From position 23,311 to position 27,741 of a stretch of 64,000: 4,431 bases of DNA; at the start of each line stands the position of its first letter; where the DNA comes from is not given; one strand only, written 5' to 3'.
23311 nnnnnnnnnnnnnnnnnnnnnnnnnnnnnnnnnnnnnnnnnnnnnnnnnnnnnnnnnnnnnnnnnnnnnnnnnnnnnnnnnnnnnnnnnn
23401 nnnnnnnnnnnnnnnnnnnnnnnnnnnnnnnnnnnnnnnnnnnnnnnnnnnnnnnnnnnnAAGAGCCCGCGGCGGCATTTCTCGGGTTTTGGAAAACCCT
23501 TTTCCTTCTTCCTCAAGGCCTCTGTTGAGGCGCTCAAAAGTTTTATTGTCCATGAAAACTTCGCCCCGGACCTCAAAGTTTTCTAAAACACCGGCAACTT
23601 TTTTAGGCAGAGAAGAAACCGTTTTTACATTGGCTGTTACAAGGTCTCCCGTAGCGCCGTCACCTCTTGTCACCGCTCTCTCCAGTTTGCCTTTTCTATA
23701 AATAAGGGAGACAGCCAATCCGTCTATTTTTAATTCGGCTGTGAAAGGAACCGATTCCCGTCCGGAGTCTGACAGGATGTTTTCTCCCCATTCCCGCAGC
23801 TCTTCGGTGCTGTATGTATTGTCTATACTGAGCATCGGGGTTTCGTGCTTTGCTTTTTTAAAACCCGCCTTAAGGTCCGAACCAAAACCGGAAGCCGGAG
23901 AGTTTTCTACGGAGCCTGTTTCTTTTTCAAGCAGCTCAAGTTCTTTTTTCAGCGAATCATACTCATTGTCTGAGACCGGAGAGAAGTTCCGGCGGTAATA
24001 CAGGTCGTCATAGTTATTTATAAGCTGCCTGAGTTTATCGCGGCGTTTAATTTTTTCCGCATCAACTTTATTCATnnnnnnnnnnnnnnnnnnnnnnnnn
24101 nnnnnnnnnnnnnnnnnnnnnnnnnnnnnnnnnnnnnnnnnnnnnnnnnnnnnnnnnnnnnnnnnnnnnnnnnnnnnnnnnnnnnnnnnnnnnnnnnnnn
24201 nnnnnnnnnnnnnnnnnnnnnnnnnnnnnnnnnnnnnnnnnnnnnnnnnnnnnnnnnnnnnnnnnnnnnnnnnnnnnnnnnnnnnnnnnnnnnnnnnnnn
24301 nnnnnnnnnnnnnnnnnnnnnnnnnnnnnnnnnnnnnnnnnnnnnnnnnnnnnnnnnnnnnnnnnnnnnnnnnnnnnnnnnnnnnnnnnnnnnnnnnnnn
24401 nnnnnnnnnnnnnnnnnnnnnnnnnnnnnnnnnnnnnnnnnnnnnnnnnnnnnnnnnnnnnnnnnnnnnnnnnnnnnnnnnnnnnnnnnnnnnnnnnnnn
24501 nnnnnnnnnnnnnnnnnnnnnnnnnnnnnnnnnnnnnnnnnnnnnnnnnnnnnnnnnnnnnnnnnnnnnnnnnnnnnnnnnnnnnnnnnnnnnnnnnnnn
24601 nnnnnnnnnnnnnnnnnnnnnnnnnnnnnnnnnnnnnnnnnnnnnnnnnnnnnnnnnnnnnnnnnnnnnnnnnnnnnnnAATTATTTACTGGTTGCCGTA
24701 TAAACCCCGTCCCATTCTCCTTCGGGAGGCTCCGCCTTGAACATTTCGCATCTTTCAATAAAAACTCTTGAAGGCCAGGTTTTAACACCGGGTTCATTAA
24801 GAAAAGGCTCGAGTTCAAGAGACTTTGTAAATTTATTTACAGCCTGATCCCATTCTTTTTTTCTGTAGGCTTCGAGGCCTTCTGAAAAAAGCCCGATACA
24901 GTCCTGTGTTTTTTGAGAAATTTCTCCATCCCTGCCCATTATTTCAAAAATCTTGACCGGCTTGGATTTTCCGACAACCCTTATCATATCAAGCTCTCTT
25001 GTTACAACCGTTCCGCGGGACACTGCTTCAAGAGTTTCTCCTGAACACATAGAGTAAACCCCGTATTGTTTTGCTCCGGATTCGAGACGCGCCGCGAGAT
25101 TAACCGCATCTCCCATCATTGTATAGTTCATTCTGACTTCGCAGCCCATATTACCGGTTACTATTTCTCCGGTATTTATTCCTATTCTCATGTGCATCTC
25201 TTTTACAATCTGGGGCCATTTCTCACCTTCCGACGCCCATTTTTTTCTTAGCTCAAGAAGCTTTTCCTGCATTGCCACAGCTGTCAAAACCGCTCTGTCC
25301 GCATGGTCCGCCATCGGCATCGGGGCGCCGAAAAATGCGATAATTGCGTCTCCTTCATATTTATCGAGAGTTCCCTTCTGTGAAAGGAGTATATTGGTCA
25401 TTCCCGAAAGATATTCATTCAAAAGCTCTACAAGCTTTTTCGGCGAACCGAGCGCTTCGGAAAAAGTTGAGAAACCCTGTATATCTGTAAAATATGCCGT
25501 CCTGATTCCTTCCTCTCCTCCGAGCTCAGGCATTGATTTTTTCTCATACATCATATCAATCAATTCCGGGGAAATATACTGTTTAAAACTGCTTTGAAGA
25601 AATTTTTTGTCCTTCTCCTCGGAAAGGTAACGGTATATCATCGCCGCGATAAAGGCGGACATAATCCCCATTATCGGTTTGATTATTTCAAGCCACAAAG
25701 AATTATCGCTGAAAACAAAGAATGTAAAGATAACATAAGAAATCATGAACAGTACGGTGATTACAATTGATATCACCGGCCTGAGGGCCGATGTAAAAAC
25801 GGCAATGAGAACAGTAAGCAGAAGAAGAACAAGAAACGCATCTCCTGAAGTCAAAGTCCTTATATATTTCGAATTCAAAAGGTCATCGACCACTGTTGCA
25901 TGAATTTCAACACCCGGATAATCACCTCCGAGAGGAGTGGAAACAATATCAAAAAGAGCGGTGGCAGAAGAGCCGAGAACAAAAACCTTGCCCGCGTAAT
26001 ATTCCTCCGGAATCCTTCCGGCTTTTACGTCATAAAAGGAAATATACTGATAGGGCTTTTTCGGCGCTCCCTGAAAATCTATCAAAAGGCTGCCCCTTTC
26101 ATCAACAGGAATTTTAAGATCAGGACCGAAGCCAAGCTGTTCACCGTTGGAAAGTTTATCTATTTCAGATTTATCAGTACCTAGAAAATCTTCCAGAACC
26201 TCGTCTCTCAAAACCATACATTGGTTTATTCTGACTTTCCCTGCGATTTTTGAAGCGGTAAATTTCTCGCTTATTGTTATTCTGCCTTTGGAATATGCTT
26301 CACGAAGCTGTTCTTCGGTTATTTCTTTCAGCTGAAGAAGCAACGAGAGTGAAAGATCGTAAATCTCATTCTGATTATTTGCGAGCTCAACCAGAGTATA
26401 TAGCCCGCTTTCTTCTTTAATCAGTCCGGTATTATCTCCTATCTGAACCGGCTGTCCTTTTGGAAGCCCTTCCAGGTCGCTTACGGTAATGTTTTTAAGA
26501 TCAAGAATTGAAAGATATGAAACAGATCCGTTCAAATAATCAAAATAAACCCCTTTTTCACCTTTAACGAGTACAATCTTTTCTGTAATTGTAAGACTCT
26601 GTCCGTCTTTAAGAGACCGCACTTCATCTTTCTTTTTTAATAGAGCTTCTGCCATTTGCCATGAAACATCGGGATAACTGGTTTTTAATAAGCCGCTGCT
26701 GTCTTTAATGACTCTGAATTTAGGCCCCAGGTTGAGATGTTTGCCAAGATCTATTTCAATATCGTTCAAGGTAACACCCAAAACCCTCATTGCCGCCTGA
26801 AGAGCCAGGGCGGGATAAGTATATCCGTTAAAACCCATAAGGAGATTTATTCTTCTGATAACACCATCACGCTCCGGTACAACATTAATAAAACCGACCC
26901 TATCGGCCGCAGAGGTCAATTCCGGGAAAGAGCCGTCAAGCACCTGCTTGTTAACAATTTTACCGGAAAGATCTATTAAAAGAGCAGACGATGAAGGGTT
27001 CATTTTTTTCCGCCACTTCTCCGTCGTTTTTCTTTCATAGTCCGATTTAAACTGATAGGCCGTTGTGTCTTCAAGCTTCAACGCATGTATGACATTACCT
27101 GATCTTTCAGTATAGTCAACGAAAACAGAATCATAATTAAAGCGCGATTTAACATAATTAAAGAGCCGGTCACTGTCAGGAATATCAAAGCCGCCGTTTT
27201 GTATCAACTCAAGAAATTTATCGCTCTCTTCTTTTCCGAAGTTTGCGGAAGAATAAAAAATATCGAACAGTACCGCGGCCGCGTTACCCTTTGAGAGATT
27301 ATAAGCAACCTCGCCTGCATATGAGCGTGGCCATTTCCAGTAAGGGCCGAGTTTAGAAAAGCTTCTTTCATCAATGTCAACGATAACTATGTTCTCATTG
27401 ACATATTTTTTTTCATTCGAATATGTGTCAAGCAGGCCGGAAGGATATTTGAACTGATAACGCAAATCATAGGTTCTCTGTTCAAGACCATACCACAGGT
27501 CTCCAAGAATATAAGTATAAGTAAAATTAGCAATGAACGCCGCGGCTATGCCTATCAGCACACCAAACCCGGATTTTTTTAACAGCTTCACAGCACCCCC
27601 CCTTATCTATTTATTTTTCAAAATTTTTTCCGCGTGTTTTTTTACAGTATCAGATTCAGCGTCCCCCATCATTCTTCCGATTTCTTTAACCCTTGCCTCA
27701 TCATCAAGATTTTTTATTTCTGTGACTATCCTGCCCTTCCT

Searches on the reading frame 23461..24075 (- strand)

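Call 22: search_protein_families(library=pfam, proteins=[window:23461-24075:-], max_evalue=0.001)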
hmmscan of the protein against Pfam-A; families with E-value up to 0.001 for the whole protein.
window:23461-24075:- (205 aa): 2 families
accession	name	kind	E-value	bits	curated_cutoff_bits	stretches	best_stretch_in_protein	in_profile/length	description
PF01653.23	DNA_ligase_aden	-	1.6e-41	142.9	27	1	70-198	2-134/253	NAD-dependent DNA ligase adenylation domain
PF22745.1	Nlig-Ia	-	0.00028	21.9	27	1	14-54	8-48/92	DNA ligase-like, N-terminal NAD+-binding domain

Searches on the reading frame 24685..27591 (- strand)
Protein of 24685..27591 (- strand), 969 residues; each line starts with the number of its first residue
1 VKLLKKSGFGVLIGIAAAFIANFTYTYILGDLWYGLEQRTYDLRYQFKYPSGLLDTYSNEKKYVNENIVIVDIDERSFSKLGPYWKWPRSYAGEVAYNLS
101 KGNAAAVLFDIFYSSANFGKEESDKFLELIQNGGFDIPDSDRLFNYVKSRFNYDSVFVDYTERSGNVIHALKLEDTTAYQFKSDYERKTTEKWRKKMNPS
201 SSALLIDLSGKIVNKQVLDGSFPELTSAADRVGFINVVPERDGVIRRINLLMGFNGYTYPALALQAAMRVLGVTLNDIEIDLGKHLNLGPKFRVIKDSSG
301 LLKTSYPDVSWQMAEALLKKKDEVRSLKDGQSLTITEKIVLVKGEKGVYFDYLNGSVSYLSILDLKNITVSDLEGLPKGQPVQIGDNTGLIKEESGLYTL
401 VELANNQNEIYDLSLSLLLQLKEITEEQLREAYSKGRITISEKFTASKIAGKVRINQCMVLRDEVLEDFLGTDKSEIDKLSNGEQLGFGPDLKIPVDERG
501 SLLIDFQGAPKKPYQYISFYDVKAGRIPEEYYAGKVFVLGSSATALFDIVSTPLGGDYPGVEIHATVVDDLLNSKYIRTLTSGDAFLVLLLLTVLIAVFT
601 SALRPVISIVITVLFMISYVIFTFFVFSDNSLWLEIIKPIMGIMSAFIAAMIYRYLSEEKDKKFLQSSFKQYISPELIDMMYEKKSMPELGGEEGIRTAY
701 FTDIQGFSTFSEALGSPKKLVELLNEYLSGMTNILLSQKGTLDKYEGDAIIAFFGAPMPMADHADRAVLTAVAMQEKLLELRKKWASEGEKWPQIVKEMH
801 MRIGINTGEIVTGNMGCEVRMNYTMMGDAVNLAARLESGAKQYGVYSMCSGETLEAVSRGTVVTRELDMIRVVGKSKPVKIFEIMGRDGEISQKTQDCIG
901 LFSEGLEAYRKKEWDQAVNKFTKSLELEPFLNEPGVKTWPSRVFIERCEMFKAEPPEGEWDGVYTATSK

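Call 22: search_protein_families(library=pfam, proteins=[window:24685-27591:-], max_evalue=0.001)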
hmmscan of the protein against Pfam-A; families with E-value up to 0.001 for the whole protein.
window:24685-27591:- (969 aa): 2 families
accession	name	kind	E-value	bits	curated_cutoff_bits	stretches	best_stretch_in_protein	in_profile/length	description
PF05226.16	CHASE2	-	3.1e-48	165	26.3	2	29-342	12-193/257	CHASE2 domain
PF00211.25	Guanylate_cyc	-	4e-21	75.9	21.9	1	698-878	10-176/183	Adenylate and Guanylate cyclase catalytic domain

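Call 73: find_encoding_contigs(protein=window:24685-27591:-, flank=6000, max_places=3)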
Protein window:24685-27591:- (969 aa): no gene with exactly this product is on record in the collection.
